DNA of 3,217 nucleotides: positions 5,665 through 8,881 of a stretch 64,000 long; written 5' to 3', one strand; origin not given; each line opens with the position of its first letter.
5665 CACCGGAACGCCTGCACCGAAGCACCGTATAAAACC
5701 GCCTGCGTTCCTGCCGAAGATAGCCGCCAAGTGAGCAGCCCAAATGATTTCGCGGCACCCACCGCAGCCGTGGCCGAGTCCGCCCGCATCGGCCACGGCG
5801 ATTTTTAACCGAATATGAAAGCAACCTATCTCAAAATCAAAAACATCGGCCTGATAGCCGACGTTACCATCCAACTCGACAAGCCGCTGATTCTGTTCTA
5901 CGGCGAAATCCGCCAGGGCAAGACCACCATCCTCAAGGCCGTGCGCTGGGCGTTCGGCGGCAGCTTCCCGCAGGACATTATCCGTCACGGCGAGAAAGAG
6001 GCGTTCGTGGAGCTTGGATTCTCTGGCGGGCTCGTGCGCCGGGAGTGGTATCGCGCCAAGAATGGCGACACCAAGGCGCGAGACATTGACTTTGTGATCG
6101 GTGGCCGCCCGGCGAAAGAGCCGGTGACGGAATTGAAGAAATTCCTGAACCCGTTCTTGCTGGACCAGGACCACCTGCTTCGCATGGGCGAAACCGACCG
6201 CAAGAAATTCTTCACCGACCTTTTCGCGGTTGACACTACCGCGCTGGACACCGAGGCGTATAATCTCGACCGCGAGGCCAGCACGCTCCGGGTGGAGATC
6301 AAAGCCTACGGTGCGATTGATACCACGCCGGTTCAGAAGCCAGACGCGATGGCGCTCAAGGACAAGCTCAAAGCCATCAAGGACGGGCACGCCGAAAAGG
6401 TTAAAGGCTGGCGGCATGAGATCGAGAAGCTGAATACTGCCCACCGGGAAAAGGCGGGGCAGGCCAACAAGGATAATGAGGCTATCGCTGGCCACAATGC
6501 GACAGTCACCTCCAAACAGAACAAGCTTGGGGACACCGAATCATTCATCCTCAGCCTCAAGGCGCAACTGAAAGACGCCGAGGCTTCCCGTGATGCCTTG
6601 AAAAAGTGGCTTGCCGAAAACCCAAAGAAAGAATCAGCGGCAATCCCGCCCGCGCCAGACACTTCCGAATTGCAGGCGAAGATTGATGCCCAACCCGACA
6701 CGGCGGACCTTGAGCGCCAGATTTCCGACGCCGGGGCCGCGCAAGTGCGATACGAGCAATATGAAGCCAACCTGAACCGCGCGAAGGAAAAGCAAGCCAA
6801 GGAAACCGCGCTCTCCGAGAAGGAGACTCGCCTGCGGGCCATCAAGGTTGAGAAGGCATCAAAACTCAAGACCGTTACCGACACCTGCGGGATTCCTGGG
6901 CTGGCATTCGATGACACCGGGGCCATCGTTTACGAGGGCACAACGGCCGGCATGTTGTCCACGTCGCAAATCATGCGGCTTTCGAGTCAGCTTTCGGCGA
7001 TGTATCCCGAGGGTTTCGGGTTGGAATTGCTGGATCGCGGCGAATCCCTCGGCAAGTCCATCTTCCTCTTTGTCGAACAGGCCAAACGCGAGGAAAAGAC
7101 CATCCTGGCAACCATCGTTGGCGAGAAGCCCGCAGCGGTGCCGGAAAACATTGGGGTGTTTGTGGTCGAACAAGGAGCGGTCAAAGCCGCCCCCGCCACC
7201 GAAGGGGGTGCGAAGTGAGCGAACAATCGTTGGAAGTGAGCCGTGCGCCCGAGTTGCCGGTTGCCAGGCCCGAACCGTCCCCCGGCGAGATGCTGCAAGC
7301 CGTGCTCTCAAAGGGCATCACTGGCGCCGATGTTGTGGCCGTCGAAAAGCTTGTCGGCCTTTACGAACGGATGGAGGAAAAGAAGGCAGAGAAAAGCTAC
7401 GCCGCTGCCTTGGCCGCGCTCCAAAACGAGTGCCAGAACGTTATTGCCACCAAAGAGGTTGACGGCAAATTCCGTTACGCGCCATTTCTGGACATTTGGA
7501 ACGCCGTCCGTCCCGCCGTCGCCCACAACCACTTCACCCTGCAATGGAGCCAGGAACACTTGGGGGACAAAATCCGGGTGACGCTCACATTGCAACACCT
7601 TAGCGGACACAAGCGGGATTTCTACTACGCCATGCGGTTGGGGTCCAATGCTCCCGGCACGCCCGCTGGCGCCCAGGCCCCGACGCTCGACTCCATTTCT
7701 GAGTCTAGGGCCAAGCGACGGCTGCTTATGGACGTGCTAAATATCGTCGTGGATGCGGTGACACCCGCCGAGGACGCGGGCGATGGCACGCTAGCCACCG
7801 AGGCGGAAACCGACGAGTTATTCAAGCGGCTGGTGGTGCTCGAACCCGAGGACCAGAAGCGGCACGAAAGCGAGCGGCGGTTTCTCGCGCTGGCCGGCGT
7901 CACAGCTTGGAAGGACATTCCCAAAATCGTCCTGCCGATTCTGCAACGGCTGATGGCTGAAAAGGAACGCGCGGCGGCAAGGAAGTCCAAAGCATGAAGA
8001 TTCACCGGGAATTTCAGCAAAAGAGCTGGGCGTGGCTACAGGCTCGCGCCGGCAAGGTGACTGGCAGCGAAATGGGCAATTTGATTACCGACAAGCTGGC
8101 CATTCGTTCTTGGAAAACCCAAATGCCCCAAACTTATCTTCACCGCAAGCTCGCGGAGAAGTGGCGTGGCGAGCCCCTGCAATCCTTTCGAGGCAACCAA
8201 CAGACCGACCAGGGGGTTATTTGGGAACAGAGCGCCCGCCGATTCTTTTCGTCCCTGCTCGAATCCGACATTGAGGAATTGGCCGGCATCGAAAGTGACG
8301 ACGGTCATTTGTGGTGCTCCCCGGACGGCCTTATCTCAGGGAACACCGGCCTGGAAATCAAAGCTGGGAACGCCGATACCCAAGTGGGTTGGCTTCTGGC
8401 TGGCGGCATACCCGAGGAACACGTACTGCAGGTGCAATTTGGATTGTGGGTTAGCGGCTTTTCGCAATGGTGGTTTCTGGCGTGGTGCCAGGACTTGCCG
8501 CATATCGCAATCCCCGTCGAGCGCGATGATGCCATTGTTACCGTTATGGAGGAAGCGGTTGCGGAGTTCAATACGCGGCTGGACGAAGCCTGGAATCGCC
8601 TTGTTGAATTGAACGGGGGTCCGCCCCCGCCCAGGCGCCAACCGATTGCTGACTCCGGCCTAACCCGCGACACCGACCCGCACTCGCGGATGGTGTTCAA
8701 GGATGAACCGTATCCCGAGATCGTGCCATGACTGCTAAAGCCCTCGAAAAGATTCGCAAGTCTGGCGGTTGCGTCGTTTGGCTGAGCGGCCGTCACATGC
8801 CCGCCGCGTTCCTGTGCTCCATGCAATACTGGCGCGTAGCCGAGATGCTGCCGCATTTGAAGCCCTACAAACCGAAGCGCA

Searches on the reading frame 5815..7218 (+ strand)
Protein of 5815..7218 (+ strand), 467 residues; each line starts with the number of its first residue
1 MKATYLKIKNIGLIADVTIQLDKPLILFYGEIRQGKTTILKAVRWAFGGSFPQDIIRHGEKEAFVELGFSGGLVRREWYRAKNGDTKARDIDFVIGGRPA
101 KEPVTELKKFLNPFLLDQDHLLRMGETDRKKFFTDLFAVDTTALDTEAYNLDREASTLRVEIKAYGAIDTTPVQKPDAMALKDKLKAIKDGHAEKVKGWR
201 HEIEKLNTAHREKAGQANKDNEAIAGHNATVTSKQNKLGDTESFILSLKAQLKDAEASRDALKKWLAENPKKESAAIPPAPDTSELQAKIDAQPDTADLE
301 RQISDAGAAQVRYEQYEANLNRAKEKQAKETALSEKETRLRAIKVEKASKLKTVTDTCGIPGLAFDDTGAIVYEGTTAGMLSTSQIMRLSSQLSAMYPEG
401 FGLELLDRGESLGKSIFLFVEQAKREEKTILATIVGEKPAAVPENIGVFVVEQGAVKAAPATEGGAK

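Call 8: search_protein_families(library=pfam, proteins=[window:5815-7218:+], max_evalue=0.01)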
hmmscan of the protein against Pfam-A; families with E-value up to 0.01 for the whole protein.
window:5815-7218:+ (467 aa): 2 families
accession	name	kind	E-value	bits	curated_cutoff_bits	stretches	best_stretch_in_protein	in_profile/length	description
PF13476.12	AAA_23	-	2.9e-10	41.6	27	1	6-312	2-155/201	AAA domain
PF13175.12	AAA_15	-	4e-07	30.4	32.1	1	1-357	1-267/374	AAA ATPase domain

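Call 9: find_related_loci(query=window:5815-7218:+, collection=viral_contigs, flank=6000)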
Query window:5815-7218:+ (467 aa) in viral_contigs; peptide patterns used: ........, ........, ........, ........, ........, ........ (x = any residue, [..] = any of these).
53 stretches matched a pattern; 2 encode a relative of the query (tblastn E <= 1e-3); 2 distinct loci.
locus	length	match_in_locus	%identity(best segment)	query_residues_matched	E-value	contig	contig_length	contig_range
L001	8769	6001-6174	38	242-283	3e-5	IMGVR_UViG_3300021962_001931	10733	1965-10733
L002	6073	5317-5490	38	242-283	3e-5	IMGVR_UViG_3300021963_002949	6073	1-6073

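Call 14: find_homologous_proteins(query=window:5815-7215:+, max_evalue=1e-10)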
Query window:5815-7215:+ (467 aa): 569 proteins with E <= 1e-10 among 8000 candidates; the best 120 are listed.
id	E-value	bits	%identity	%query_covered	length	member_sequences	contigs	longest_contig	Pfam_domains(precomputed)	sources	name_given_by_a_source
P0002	0.0e+0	1020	100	100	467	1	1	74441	PF13175.13,PF13476.13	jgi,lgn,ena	-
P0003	1.2e-153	530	56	98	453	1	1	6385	PF13476.13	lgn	-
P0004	3.9e-153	529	56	97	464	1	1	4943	PF13476.13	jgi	jgi:DNA repair exonuclease SbcCD ATPase subunit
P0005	3.7e-152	525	53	98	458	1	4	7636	PF13476.13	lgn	-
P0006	4.1e-152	525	56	98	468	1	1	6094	PF13175.13,PF13476.13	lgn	-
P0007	1.9e-151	523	56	98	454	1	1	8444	PF13175.13,PF13476.13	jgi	jgi:predicted ATP-dependent endonuclease of OLD family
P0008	3.1e-151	522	55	98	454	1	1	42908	PF13476.13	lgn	-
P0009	1.5e-150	520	56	98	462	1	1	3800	PF13175.13,PF13476.13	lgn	-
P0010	2.6e-150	519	56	98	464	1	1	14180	PF13476.13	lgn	-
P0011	6.0e-150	518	52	99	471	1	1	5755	PF13476.13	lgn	-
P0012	4.9e-149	515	56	98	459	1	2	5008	PF13476.13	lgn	-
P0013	5.9e-149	515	56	99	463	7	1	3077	PF13175.13,PF13476.13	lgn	-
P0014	4.0e-148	512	55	98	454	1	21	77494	PF13476.13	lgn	-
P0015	1.7e-147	510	54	98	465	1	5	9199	PF13476.13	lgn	-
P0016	3.0e-147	509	54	99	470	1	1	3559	PF13476.13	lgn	-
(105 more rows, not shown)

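Call 16: find_related_loci(query=A1, collection=metagenome_contigs, flank=5000)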
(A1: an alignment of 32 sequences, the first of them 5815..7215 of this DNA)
Query A1 (467 aa) in metagenome_contigs; peptide patterns used: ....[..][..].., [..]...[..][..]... (x = any residue, [..] = any of these).
242 stretches matched a pattern; 78 encode a relative of the query (tblastn E <= 1e-3); 78 distinct loci.
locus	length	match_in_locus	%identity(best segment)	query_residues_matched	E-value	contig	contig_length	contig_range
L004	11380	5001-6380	52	1-457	4e-147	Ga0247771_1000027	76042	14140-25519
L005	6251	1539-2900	52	1-456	1e-147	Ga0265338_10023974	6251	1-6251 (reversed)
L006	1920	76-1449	50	1-459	2e-157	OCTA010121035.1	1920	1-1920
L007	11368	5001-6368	51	1-456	2e-145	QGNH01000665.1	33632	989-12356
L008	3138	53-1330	51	1-457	3e-151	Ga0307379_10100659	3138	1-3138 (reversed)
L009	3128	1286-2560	50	1-456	1e-145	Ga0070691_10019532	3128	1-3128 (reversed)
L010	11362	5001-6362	51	1-456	3e-139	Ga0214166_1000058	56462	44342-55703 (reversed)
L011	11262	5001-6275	50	1-456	2e-138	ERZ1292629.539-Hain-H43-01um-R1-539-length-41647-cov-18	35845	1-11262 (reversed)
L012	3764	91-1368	50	1-457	1e-142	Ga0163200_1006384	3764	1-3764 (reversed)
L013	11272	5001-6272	48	1-462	2e-138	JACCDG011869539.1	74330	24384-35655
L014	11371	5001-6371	49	1-456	5e-137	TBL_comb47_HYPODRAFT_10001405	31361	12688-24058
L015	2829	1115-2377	51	1-456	1e-142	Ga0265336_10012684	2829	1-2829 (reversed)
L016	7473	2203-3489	49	1-460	6e-136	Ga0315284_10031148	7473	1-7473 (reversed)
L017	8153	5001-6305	49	1-454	2e-133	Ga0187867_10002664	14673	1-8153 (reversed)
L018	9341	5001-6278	49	1-457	7e-133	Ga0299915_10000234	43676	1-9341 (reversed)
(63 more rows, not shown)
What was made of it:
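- That copy lies 1.2 kb upstream of an AAA ATPase 49% identical to the window's (call 16).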

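Call 17: find_related_loci(query=A1, collection=genome_contigs, flank=5000)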
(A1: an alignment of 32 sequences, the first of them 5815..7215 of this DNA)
Query A1 (467 aa) in genome_contigs; peptide patterns used: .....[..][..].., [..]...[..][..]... (x = any residue, [..] = any of these).
24 stretches matched a pattern; 3 encode a relative of the query (tblastn E <= 1e-3); 3 distinct loci.
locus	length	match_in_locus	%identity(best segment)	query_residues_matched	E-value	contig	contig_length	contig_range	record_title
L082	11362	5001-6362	43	6-456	2e-123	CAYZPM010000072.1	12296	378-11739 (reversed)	MAG TPA_asm: uncultured Gallionellaceae bacterium isolate binchicken_co162_43 genome assembly, contig: NODE_12584_length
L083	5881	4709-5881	42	1-390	1e-98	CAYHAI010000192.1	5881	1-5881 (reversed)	MAG TPA_asm: uncultured Planctomycetales bacterium isolate ERP119294_co2_437 genome assembly, contig: k141_4668827, whol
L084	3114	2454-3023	48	1-189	3e-58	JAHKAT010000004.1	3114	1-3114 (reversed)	MAG: Bacteroidetes bacterium isolate Undefined_mixed_planktonic.mb.59 Undefined_mixed_pl.mb.59_k141_28934, whole genome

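Call 18: find_related_loci(query=A1, collection=viral_contigs, flank=5000)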
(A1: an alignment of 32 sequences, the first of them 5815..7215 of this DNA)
Query A1 (467 aa) in viral_contigs; peptide patterns used: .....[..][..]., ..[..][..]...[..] (x = any residue, [..] = any of these).
107 stretches matched a pattern; 24 encode a relative of the query (tblastn E <= 1e-3); 23 distinct loci.
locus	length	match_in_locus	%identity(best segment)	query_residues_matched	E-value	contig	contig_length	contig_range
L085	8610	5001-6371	55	1-460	2e-155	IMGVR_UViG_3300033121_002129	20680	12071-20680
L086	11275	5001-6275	54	1-456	6e-152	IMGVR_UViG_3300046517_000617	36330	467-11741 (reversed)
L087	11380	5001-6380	52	1-457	2e-147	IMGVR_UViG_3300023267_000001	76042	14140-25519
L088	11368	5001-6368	51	1-456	1e-145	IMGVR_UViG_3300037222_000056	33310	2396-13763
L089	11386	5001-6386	49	1-464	2e-144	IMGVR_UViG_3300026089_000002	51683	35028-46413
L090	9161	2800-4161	51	1-456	2e-139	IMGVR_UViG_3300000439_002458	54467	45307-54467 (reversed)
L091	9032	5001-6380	49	1-459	1e-135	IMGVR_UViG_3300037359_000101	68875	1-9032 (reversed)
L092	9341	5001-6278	49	1-457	4e-133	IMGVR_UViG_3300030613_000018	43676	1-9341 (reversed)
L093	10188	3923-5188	48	6-458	1e-132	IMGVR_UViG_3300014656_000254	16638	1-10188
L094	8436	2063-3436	46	1-457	5e-124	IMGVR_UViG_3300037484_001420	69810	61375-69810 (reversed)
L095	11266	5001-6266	48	1-454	4e-121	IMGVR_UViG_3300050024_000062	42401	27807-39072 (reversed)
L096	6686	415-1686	47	1-457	4e-121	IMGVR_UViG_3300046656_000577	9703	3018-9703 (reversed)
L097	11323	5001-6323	48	1-456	1e-120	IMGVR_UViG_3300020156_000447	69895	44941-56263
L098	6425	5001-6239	47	1-457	3e-120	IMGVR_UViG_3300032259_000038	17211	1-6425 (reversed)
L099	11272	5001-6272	43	1-459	1e-116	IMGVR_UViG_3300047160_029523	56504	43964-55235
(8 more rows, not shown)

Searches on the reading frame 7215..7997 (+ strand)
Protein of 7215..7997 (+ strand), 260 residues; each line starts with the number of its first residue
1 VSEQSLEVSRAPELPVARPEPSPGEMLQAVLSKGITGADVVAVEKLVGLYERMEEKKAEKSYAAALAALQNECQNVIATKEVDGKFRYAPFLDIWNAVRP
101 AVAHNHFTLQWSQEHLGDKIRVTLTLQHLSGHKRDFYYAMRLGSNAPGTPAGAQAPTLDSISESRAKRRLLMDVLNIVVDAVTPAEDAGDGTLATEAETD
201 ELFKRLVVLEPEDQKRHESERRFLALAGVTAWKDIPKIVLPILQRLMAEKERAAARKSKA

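Call 8: search_protein_families(library=pfam, proteins=[window:7215-7997:+], max_evalue=0.01)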
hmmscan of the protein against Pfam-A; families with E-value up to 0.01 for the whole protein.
window:7215-7997:+ (260 aa): 1 family
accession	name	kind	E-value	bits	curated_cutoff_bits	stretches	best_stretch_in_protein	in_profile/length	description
PF04404.17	ERF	-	0.00016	22.1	25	1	63-179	2-119/153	ERF superfamily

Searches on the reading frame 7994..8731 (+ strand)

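Call 8: search_protein_families(library=pfam, proteins=[window:7994-8731:+], max_evalue=0.01)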
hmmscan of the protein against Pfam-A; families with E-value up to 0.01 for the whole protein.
window:7994-8731:+ (245 aa): 1 family
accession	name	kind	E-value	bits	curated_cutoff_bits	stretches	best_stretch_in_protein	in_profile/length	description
PF09588.16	YqaJ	-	2.1e-16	61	22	1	14-156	2-149/150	YqaJ-like viral recombinase domain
